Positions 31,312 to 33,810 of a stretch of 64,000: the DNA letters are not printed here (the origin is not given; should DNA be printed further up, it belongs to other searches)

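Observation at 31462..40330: Two giant GT2-polytopic membrane fusion proteins (732 and 845 aa) suggesting synthase-type processive or coupled glycosyl transfer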

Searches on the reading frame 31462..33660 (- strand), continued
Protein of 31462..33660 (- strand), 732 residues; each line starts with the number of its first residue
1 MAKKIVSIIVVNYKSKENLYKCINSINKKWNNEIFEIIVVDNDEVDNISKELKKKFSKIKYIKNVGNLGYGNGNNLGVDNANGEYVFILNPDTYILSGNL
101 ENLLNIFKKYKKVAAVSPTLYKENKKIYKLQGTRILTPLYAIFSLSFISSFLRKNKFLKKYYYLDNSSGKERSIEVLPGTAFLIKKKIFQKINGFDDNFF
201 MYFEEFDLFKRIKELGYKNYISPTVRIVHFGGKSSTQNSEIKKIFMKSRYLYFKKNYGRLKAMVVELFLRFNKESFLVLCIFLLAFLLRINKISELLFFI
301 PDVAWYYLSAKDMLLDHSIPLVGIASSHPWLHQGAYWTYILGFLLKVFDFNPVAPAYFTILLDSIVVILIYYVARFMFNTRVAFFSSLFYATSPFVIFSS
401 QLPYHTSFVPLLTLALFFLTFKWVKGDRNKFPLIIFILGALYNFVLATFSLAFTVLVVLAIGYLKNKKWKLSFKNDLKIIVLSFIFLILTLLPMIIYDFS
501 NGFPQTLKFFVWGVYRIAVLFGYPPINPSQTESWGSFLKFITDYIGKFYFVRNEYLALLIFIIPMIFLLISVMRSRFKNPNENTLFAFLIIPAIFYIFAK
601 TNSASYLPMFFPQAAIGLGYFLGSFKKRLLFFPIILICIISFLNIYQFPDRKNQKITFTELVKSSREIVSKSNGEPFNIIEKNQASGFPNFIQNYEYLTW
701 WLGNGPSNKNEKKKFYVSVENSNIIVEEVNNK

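Call 70: search_protein_families(library=pfam, proteins=[L007:554-2611:+, L013:9932-12142:+, L017:2958-4946:+, L027:9983-11935:+, L028:9992-12040:+, L036:8169-10139:+, L012:10223-12850:-], max_evalue=0.01)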
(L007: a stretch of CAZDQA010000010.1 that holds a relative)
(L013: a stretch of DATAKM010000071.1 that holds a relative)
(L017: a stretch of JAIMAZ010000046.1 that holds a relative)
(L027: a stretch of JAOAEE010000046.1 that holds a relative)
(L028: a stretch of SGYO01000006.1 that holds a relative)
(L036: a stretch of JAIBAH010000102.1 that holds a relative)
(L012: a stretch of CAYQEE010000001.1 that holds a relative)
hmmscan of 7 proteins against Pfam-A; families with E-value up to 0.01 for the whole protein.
L007:554-2611:+ (686 aa): 4 families
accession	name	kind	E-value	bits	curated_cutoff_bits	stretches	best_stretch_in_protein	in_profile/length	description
PF00535.33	Glycos_transf_2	-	1.1e-25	91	23.3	1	12-188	2-167/168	Glycosyl transferase family 2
PF13641.12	Glyco_tranf_2_3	-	2.8e-07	31.2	27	1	10-232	3-217/230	Glycosyltransferase like family 2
PF10111.15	Glyco_tranf_2_2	-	0.00069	19.6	27.3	0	31-109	24-104/276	Glycosyltransferase like family 2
PF13704.12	Glyco_tranf_2_4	-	0.0072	17.2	27.5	0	27-99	7-84/98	Glycosyl transferase family 2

L013:9932-12142:+ (737 aa): 9 families
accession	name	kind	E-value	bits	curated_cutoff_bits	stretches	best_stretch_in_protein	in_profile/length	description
PF00535.33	Glycos_transf_2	-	1.9e-28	99.9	23.3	1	25-210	1-165/168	Glycosyl transferase family 2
PF13641.12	Glyco_tranf_2_3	-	5.4e-17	63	27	1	22-257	1-219/230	Glycosyltransferase like family 2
PF13692.12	Glyco_trans_1_4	-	3.9e-16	60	27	1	547-703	3-141/142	Glycosyl transferases group 1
PF00534.26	Glycos_transf_1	-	2.8e-15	56.7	26.4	1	533-713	3-167/172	Glycosyl transferases group 1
PF13579.12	Glyco_trans_4_4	-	9.3e-10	39.5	29.7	1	357-517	1-158/158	Glycosyl transferase 4-like domain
PF13632.12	Glyco_trans_2_3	-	1.6e-06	28.5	27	1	107-260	4-133/198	Glycosyl transferase family group 2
PF13439.12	Glyco_transf_4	-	1.7e-06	28.6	28.5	1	356-517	1-165/170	Glycosyltransferase Family 4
PF10111.15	Glyco_tranf_2_2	-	0.00011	22.2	27.3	1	53-231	29-198/276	Glycosyltransferase like family 2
PF13506.12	Glyco_transf_21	-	0.00017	21.5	21.7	1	93-266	22-172/174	Glycosyl transferase family 21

L017:2958-4946:+ (663 aa): 9 families
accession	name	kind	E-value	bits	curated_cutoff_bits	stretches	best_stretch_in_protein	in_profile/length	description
PF00535.33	Glycos_transf_2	-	1.5e-28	100.3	23.3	1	5-190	1-167/168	Glycosyl transferase family 2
PF13641.12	Glyco_tranf_2_3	-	7.2e-24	85.5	27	1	4-234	3-218/230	Glycosyltransferase like family 2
PF10111.15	Glyco_tranf_2_2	-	2.2e-12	47.5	27.3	2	7-103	3-104/276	Glycosyltransferase like family 2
PF13632.12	Glyco_trans_2_3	-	8.1e-12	45.8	27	1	83-281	1-179/198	Glycosyl transferase family group 2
PF13712.12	Glyco_tranf_2_5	-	1.1e-11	45.3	27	1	56-242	31-204/210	Glycosyltransferase like family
PF13727.12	CoA_binding_3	-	3e-10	40.8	25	1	346-510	14-173/175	CoA-binding domain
PF02709.20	Glyco_transf_7C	-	3.5e-09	36.6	23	1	169-223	13-70/78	N-terminal domain of galactosyltransferase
PF02397.22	Bac_transf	-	1.6e-08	34.8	27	1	591-659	97-178/179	Bacterial sugar transferase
PF13506.12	Glyco_transf_21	-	0.0012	18.8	21.7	1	163-223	90-150/174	Glycosyl transferase family 21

L027:9983-11935:+ (651 aa): 7 families
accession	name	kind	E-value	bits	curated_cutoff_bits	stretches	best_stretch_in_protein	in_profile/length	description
PF00535.33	Glycos_transf_2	-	2.3e-25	89.9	23.3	1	8-129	1-124/168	Glycosyl transferase family 2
PF13641.12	Glyco_tranf_2_3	-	4.3e-24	86.3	27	1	7-237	3-218/230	Glycosyltransferase like family 2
PF13632.12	Glyco_trans_2_3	-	1.7e-09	38.2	27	1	86-298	1-165/198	Glycosyl transferase family group 2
PF13727.12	CoA_binding_3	-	8.3e-09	36.1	25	1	347-476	15-148/175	CoA-binding domain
PF13712.12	Glyco_tranf_2_5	-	6.6e-05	23.2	27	1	60-234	30-193/210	Glycosyltransferase like family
PF10111.15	Glyco_tranf_2_2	-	0.00013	22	27.3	1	31-232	25-216/276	Glycosyltransferase like family 2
PF02709.20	Glyco_transf_7C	-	0.00016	21.7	23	1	176-226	17-70/78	N-terminal domain of galactosyltransferase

L028:9992-12040:+ (683 aa): 8 families
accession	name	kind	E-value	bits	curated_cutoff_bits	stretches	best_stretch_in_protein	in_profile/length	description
PF00535.33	Glycos_transf_2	-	4.3e-30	105.3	23.3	1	5-154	1-132/168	Glycosyl transferase family 2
PF13641.12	Glyco_tranf_2_3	-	1.1e-20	75.1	27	1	2-233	1-218/230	Glycosyltransferase like family 2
PF02397.22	Bac_transf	-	2.7e-14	53.6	27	1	603-681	88-175/179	Bacterial sugar transferase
PF13727.12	CoA_binding_3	-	9e-13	49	25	1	344-514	15-175/175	CoA-binding domain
PF10111.15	Glyco_tranf_2_2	-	1.1e-11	45.3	27.3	1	16-247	14-235/276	Glycosyltransferase like family 2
PF02709.20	Glyco_transf_7C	-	1.8e-07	31.1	23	1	174-226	19-74/78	N-terminal domain of galactosyltransferase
PF13712.12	Glyco_tranf_2_5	-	8.4e-06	26.1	27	1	55-241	29-203/210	Glycosyltransferase like family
PF13632.12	Glyco_trans_2_3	-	0.00012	22.4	27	1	174-339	72-153/198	Glycosyl transferase family group 2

L036:8169-10139:+ (657 aa): 5 families
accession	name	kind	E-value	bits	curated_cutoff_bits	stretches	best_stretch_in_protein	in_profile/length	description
PF00535.33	Glycos_transf_2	-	1.9e-28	99.9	23.3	1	4-190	1-167/168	Glycosyl transferase family 2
PF13641.12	Glyco_tranf_2_3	-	1.3e-21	78.2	27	1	3-234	3-218/230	Glycosyltransferase like family 2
PF13632.12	Glyco_trans_2_3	-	1.7e-09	38.2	27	1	83-335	1-192/198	Glycosyl transferase family group 2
PF13727.12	CoA_binding_3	-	1.7e-06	28.6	25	1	353-513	18-175/175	CoA-binding domain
PF10111.15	Glyco_tranf_2_2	-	1.9e-06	28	27.3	1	5-105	2-106/276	Glycosyltransferase like family 2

L012:10223-12850:- (876 aa): 3 families
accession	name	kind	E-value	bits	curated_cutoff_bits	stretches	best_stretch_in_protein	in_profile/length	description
PF00535.33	Glycos_transf_2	-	2.2e-19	70.4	23.3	1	6-172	1-164/168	Glycosyl transferase family 2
PF13641.12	Glyco_tranf_2_3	-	4.7e-07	30.5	27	1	5-141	3-132/230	Glycosyltransferase like family 2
PF10111.15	Glyco_tranf_2_2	-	0.0014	18.6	27.3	1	6-113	1-107/276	Glycosyltransferase like family 2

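Call 71: list_cluster_members(proteins=[window:31465-33660:-, window:37796-40330:-])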
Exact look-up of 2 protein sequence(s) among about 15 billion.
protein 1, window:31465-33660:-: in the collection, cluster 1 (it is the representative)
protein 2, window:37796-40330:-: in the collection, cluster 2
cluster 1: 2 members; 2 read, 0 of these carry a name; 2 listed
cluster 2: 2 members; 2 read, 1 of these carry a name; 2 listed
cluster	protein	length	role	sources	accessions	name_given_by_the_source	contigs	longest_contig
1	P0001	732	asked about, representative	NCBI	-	-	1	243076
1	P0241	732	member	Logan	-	-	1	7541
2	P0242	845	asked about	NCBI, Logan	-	-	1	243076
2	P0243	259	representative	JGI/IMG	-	hypothetical protein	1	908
